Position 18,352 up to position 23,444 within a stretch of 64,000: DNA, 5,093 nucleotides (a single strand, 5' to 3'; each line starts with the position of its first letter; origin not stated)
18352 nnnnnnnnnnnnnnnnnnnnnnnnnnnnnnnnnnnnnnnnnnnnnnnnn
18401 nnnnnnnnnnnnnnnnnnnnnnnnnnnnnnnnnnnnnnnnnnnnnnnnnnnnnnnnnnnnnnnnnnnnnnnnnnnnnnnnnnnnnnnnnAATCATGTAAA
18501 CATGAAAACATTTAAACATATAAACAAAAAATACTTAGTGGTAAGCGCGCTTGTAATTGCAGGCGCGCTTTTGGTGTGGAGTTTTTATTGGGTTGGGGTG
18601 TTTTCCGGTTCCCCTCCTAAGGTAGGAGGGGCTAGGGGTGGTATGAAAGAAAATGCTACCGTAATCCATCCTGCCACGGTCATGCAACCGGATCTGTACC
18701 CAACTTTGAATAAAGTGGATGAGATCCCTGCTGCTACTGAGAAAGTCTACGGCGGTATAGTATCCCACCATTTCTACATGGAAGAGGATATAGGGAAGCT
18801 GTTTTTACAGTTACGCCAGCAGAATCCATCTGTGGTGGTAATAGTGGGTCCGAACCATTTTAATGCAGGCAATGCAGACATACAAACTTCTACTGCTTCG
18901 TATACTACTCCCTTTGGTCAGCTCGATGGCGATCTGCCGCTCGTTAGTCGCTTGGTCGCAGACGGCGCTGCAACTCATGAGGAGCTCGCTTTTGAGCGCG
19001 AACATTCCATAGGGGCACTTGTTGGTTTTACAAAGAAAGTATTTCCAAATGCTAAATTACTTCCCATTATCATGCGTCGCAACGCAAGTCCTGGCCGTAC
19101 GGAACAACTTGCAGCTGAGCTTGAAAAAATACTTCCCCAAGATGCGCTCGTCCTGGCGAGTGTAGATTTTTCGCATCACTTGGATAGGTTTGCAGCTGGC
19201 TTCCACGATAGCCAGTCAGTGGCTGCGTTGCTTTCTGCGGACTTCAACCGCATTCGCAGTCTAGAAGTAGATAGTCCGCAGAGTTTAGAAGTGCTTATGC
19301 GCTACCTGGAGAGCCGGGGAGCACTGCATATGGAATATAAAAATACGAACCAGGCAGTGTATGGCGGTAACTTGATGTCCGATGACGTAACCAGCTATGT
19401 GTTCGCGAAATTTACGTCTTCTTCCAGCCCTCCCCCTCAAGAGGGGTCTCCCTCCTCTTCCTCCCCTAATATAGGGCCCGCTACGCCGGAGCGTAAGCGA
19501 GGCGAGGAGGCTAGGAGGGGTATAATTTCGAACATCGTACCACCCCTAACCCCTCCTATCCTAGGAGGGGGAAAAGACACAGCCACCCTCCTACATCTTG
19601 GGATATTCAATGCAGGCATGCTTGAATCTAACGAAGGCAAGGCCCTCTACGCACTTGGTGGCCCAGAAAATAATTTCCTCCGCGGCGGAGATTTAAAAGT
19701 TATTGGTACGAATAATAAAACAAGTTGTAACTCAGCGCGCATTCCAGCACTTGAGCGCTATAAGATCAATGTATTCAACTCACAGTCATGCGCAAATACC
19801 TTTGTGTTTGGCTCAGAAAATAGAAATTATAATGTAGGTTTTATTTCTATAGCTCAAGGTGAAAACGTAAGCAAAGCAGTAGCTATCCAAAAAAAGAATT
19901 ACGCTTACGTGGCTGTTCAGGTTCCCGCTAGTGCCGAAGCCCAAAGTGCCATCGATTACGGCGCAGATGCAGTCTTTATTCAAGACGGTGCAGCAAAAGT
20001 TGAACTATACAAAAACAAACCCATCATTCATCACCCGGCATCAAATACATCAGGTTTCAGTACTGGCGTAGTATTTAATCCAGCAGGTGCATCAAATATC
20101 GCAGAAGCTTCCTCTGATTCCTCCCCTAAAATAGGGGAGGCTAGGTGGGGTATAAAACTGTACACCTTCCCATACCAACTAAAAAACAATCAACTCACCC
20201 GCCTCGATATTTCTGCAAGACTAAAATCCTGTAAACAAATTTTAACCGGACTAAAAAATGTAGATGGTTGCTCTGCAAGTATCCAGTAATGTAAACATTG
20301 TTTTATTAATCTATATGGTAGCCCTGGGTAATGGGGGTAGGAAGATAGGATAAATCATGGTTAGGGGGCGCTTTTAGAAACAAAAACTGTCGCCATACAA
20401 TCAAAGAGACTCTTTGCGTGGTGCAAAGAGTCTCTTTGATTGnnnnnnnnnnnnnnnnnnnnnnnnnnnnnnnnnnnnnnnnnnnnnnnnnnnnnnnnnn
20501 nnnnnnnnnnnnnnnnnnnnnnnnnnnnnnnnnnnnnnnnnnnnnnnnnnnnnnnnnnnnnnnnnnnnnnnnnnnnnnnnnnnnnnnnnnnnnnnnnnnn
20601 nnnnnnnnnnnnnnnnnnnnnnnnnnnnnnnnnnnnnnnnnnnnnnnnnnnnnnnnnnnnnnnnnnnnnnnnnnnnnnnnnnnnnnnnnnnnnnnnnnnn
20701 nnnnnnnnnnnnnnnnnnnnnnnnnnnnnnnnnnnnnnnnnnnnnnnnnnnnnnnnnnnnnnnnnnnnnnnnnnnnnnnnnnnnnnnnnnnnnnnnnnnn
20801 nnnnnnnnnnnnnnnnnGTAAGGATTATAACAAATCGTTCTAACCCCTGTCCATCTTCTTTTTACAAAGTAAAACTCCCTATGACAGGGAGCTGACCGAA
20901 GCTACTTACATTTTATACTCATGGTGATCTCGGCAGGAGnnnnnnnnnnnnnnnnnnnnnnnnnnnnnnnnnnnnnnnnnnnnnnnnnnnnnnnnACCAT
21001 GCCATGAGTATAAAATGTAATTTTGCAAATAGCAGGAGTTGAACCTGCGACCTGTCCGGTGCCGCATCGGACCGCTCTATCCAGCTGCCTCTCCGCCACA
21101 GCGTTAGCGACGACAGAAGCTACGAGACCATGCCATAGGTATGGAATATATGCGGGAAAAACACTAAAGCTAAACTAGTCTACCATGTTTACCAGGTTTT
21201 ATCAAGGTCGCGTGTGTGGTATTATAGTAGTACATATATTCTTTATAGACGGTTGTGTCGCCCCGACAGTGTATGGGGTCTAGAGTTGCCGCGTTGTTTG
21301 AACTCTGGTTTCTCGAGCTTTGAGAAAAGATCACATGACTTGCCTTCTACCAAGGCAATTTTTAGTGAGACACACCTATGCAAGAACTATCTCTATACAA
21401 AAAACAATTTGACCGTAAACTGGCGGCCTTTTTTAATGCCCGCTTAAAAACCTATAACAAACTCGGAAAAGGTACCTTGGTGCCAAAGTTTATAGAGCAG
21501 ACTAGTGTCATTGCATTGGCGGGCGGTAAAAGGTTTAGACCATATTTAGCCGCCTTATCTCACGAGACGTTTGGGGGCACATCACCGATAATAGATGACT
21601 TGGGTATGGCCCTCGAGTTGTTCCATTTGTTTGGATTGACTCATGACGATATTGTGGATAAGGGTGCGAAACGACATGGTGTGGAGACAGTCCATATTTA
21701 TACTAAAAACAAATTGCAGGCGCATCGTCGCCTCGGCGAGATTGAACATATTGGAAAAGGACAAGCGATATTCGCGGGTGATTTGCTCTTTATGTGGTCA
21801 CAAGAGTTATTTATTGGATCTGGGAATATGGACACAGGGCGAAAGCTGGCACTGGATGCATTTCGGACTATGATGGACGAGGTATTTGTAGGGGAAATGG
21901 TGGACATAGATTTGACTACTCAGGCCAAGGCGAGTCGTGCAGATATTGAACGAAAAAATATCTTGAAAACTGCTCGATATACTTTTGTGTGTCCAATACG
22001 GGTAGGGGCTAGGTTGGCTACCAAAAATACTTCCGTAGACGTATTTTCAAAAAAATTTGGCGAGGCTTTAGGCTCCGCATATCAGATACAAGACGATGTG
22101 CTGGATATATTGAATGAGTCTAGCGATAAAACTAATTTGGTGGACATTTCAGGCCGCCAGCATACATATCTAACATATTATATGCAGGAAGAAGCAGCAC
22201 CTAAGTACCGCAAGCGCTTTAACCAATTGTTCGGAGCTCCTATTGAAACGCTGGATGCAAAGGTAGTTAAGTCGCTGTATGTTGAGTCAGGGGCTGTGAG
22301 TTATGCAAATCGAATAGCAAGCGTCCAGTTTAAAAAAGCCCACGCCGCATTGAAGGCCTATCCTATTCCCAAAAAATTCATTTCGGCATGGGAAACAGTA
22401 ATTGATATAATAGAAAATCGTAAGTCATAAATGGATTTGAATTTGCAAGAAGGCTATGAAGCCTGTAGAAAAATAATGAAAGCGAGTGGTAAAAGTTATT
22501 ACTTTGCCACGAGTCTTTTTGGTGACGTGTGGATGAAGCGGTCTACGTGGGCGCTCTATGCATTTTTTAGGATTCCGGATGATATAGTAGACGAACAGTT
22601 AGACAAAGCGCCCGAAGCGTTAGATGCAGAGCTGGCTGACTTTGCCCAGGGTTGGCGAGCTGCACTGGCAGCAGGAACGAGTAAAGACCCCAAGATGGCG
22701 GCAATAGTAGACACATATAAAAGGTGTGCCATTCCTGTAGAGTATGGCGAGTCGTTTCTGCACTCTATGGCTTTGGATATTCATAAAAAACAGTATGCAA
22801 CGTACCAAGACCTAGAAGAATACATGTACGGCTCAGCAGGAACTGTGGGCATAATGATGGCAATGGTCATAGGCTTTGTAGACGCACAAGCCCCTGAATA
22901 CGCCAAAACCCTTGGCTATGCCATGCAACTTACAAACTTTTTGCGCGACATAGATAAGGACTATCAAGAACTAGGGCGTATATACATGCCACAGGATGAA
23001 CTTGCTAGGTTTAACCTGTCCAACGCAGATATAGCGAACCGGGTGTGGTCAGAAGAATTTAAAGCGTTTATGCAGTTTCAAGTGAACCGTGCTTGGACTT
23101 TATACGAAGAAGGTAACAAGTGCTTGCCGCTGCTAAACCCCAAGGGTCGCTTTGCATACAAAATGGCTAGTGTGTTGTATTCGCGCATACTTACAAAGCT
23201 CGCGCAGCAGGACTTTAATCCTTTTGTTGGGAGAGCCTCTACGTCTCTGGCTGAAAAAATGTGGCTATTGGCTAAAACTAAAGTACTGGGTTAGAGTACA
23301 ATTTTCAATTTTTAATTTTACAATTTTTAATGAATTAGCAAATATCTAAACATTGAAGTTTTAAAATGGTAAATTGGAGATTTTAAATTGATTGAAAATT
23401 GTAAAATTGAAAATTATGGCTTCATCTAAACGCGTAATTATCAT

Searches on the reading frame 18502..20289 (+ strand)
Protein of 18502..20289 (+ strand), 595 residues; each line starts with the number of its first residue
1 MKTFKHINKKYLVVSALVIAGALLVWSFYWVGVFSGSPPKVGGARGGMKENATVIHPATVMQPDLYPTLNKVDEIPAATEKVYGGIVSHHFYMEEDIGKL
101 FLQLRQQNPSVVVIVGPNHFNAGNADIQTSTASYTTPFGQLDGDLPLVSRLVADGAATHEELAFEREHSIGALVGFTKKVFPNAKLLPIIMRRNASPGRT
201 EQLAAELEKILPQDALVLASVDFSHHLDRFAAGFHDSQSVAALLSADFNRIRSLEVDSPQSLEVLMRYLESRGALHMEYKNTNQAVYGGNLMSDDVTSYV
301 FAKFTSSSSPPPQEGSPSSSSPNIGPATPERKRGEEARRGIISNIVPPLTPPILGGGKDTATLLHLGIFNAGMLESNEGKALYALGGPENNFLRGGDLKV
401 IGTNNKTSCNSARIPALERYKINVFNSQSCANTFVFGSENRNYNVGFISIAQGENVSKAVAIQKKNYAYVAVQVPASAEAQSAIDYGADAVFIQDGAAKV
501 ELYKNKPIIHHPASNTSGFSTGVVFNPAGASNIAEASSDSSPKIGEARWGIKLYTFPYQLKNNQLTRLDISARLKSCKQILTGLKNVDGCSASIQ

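Call 15: search_protein_families(library=pfam, proteins=[window:18502-20289:+])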
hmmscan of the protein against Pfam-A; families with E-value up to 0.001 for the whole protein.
window:18502-20289:+ (595 aa): 1 family
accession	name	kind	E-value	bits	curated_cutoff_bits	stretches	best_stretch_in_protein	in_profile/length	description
PF01875.22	Memo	-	4.8e-22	78.9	27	1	92-255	45-205/269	Memo-like protein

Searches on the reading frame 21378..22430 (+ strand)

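Call 53: search_protein_families(library=pfam, proteins=[window:21378-22430:+], max_evalue=0.00001)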
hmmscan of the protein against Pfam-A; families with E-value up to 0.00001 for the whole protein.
window:21378-22430:+ (350 aa): 1 family
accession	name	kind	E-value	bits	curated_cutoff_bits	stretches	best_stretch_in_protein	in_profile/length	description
PF00348.22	polyprenyl_synt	-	9e-36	123.8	27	1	45-298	11-245/251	Polyprenyl synthetase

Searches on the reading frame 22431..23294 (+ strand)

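Call 53: search_protein_families(library=pfam, proteins=[window:22431-23294:+], max_evalue=0.00001)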
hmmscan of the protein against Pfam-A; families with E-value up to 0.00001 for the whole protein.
window:22431-23294:+ (287 aa): 1 family
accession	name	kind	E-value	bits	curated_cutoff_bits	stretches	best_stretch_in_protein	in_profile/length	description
PF00494.24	SQS_PSY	-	1.3e-59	202.6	26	1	17-273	2-261/263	Squalene/phytoene synthase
